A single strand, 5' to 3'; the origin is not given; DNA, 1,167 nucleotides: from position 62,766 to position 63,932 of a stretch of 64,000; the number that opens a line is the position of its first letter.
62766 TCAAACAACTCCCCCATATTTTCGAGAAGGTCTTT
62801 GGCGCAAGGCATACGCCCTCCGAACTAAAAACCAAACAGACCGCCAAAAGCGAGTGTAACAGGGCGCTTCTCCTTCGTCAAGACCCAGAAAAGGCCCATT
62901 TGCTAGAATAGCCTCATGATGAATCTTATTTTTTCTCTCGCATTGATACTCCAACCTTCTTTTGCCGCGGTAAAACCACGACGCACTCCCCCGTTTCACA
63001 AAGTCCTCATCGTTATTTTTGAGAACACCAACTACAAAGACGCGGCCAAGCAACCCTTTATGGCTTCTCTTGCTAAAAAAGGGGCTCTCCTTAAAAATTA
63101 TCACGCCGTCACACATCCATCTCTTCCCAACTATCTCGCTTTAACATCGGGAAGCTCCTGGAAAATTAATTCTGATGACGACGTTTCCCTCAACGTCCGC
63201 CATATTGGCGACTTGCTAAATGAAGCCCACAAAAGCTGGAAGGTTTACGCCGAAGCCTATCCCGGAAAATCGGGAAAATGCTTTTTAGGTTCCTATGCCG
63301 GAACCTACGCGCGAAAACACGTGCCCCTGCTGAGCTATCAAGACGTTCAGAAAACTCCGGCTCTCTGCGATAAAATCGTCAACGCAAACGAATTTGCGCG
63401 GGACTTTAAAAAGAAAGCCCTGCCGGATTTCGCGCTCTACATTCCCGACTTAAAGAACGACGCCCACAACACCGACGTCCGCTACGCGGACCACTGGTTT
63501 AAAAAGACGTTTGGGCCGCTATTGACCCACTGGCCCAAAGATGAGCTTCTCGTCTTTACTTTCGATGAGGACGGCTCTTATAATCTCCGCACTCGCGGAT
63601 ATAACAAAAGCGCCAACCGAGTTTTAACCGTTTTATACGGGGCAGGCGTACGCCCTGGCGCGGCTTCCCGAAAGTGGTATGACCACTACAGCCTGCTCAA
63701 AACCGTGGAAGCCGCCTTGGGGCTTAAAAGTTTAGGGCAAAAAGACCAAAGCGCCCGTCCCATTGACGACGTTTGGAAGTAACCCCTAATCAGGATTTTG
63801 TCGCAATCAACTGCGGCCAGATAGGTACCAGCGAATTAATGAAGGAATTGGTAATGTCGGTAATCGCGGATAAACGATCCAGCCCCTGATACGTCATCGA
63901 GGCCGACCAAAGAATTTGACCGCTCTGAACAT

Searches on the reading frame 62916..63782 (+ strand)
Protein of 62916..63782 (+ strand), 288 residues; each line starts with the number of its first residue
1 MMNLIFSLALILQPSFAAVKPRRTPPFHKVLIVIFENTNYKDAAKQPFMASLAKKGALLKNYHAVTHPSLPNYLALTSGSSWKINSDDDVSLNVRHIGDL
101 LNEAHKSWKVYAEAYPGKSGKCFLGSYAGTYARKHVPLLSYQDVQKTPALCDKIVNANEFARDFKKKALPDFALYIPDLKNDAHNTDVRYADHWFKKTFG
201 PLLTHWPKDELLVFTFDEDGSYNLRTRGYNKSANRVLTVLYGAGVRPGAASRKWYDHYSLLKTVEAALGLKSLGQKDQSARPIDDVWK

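Call 79: find_encoding_contigs(protein=window:62916-63782:+, flank=10000, max_places=1)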
Protein window:62916-63782:+ (288 aa): 6 contigs read that carry it; 1 place shown.
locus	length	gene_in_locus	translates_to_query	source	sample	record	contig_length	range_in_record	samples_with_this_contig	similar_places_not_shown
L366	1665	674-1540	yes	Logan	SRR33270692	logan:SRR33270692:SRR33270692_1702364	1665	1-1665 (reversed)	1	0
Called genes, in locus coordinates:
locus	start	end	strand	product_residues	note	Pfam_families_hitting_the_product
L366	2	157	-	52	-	?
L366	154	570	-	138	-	PF13188:PAS_8 (faint)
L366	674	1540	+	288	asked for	PF04185:Phosphoesterase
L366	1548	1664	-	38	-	?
